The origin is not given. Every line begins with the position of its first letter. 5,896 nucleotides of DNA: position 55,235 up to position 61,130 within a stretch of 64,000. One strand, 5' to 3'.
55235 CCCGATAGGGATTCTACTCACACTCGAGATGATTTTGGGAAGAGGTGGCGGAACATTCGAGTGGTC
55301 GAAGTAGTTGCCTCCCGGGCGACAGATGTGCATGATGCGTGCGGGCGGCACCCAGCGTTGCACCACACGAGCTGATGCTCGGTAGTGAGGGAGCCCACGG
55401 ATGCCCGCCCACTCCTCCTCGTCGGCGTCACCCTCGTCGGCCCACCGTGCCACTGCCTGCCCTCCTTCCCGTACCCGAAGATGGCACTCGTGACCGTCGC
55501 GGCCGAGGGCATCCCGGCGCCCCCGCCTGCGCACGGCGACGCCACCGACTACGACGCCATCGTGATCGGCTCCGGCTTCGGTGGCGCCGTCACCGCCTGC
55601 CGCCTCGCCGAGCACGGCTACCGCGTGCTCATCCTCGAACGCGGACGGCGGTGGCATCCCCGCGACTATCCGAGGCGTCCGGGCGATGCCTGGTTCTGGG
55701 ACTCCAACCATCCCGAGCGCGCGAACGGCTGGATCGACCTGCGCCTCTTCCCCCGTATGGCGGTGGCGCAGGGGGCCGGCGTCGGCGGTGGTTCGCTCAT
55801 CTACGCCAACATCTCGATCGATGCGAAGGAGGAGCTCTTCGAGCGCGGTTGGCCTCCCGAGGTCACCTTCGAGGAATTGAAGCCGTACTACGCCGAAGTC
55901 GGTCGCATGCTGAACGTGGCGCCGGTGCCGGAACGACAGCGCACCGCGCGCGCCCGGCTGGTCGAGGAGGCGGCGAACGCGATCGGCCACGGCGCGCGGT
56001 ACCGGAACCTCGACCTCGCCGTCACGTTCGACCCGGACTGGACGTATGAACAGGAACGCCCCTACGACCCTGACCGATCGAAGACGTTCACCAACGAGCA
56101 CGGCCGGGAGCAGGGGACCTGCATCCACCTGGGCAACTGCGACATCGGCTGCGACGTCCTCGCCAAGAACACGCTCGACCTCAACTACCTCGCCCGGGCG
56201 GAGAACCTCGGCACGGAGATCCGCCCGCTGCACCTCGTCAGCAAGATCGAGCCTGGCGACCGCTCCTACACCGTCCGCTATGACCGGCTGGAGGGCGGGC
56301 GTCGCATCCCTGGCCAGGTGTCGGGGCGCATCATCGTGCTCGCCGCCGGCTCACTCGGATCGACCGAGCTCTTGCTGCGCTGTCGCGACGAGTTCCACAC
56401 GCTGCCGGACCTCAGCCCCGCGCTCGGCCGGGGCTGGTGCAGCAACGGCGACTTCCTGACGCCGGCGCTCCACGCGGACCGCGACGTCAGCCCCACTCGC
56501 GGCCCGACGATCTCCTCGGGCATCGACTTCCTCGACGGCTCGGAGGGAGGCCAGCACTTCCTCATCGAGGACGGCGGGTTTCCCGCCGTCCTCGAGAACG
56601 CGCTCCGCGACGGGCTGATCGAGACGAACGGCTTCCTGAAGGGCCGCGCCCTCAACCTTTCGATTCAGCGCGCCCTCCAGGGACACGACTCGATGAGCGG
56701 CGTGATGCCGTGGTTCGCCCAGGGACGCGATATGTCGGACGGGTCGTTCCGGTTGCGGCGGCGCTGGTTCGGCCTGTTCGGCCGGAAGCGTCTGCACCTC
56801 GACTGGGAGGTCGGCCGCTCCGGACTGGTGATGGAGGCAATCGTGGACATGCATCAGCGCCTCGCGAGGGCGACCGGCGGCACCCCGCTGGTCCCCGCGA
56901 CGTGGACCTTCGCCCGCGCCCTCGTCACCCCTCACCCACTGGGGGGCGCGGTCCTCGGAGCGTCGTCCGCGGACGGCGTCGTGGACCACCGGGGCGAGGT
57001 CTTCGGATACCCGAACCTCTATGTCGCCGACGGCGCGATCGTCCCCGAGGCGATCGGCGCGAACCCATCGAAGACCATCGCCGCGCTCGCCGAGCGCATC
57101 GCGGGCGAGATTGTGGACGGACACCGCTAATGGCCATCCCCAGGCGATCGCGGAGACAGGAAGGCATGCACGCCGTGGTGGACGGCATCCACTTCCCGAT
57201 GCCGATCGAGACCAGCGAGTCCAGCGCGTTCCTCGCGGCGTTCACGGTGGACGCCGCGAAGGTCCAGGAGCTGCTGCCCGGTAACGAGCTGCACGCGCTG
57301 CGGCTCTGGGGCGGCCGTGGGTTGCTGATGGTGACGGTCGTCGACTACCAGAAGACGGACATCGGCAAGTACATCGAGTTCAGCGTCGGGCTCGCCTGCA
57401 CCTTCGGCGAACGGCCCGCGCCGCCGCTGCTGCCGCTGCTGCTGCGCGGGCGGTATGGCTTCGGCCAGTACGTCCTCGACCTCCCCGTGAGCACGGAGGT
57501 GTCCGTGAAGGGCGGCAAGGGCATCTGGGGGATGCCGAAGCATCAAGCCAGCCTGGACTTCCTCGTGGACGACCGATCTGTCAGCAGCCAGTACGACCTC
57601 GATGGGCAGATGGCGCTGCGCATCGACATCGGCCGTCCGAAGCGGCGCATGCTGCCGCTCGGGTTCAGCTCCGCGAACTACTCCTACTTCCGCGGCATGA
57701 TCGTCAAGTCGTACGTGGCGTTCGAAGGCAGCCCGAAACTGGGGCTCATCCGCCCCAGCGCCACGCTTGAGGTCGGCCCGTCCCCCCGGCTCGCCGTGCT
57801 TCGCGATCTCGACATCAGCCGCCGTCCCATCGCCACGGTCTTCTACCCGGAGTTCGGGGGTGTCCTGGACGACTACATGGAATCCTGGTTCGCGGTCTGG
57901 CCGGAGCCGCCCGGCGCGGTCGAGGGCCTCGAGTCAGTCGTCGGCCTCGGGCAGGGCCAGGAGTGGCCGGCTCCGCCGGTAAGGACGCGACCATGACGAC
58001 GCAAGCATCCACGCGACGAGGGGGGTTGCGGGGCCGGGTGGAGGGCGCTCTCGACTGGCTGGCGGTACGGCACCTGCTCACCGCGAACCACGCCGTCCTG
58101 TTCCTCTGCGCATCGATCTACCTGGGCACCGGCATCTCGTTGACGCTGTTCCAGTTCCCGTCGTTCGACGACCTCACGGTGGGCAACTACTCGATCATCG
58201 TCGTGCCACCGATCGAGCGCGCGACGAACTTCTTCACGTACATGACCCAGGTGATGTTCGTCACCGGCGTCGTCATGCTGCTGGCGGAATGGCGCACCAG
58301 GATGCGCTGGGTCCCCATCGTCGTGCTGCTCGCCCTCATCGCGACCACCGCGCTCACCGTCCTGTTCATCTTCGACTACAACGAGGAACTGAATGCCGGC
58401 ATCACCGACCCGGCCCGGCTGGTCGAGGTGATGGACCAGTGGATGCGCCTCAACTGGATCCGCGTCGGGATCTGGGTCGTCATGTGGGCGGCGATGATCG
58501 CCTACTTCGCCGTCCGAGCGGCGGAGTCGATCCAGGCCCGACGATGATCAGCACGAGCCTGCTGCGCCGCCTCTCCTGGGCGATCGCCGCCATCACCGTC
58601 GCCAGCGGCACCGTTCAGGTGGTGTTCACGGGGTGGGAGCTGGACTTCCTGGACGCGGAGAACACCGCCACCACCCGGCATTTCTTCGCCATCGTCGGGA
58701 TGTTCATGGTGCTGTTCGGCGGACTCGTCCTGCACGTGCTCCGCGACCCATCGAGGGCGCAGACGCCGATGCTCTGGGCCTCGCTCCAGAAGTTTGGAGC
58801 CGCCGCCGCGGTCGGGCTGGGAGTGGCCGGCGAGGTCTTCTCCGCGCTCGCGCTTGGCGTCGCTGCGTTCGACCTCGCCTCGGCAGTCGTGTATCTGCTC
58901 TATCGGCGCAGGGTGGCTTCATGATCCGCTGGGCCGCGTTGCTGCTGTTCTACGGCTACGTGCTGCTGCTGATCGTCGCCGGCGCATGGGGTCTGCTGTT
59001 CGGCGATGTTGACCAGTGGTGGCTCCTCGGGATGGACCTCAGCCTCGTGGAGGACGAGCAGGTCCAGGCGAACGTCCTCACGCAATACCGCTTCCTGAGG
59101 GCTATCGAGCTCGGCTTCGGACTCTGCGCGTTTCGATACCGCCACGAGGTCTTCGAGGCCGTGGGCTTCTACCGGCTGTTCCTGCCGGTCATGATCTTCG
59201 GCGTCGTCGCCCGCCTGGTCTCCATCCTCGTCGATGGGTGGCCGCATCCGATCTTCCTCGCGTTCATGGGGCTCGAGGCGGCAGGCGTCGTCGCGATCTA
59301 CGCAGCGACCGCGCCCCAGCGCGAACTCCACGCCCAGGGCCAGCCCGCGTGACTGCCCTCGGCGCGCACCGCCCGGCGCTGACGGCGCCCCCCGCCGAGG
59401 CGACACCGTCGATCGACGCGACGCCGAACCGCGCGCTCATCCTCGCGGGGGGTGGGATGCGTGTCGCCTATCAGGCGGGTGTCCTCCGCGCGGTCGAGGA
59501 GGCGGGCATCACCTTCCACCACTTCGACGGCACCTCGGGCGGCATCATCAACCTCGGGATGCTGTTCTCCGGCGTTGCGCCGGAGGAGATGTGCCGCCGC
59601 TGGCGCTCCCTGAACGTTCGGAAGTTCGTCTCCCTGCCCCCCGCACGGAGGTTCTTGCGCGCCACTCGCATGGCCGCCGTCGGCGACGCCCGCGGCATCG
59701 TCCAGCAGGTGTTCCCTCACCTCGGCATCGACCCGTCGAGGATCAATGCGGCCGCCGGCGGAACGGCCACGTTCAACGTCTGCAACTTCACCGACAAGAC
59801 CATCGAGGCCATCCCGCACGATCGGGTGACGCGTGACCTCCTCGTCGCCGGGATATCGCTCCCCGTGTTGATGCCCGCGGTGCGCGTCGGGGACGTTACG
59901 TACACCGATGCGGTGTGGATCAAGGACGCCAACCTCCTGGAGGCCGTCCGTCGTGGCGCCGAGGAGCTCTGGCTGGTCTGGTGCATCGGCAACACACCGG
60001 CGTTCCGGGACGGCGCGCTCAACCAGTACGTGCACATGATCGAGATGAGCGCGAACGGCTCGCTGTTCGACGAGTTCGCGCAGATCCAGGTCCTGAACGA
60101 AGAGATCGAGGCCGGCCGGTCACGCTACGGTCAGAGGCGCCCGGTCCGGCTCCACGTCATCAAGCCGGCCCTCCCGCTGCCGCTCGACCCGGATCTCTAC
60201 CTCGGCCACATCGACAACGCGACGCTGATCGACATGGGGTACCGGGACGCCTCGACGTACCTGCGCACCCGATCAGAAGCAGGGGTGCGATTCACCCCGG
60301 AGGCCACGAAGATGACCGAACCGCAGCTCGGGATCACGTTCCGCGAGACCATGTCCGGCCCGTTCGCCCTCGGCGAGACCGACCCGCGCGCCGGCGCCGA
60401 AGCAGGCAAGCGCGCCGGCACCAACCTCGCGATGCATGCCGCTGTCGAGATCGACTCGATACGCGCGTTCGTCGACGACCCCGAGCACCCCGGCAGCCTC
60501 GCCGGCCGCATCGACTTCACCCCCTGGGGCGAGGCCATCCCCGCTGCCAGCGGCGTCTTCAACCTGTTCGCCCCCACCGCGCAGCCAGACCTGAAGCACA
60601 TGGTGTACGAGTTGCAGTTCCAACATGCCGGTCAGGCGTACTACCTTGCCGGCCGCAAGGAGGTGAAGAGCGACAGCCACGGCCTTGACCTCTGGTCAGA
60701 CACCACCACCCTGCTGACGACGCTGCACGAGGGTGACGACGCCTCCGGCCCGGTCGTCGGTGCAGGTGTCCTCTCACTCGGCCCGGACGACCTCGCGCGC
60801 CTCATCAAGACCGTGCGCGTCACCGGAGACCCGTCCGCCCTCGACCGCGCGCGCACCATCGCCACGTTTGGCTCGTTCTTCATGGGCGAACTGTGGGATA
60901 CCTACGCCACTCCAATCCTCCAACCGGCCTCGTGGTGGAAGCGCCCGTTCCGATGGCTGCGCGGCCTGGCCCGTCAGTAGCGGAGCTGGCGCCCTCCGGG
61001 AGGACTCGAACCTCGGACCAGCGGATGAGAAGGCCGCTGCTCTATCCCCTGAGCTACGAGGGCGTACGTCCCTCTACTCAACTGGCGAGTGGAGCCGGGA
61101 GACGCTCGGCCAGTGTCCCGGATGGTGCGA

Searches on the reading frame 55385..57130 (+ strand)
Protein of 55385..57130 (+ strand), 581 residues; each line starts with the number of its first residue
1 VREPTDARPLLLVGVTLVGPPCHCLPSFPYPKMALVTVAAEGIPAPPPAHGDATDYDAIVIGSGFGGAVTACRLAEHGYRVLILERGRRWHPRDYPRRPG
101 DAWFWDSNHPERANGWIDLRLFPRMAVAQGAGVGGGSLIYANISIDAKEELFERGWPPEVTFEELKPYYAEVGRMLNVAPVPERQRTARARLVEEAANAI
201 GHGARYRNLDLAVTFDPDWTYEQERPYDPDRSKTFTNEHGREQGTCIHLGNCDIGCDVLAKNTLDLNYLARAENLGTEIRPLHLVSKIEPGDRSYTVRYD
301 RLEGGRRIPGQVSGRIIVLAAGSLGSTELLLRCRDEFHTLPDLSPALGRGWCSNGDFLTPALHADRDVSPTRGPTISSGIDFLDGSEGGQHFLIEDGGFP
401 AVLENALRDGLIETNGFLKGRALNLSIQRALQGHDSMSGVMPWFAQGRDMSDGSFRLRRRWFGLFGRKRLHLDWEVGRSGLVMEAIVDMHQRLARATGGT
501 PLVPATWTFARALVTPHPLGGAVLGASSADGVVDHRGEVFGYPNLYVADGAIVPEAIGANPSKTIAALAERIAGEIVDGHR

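Call 54: search_protein_families(library=pfam, proteins=[window:55385-57130:+], max_evalue=0.0001)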
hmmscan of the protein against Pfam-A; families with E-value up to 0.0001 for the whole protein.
window:55385-57130:+ (581 aa): 5 families
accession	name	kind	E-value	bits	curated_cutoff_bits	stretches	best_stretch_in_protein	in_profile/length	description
PF05199.19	GMC_oxred_C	-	7.2e-16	59.4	24.6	1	513-569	83-139/139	GMC oxidoreductase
PF00732.25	GMC_oxred_N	-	5.4e-09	36.6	23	0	243-332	108-199/218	GMC oxidoreductase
PF13450.12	NAD_binding_8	-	2.4e-07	31.4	21.9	1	60-89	1-30/68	NAD(P)-binding Rossmann-like domain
PF01266.30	DAO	-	1.1e-06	28.9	27.9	1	57-88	1-32/353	FAD dependent oxidoreductase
PF00890.30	FAD_binding_2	-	7e-05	22.6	20.4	0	57-88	1-32/414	FAD binding domain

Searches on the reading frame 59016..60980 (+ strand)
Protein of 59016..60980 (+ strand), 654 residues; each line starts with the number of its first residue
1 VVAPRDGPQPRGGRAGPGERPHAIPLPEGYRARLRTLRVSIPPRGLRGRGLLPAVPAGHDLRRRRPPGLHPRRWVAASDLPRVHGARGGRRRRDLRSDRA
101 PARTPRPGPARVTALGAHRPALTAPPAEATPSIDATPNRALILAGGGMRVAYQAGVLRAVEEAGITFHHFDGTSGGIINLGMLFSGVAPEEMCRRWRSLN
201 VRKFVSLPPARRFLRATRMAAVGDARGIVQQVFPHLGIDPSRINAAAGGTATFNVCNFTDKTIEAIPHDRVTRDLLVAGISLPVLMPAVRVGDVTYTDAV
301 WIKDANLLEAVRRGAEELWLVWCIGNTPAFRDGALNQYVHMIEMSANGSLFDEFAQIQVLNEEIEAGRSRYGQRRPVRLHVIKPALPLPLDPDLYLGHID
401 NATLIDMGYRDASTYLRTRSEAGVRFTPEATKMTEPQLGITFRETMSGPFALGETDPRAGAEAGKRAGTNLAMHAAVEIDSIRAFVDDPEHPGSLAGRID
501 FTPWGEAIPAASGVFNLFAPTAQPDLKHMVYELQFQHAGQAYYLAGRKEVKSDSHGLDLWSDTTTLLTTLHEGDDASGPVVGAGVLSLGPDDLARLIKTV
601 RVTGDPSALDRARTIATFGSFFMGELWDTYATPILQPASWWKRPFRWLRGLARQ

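Call 54: search_protein_families(library=pfam, proteins=[window:59016-60980:+], max_evalue=0.0001)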
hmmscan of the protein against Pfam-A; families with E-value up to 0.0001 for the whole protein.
window:59016-60980:+ (654 aa): 1 family
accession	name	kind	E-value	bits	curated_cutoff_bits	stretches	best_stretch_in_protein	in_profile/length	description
PF01734.28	Patatin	-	5.9e-22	79.2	27.7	1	141-302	1-182/191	Patatin-like phospholipase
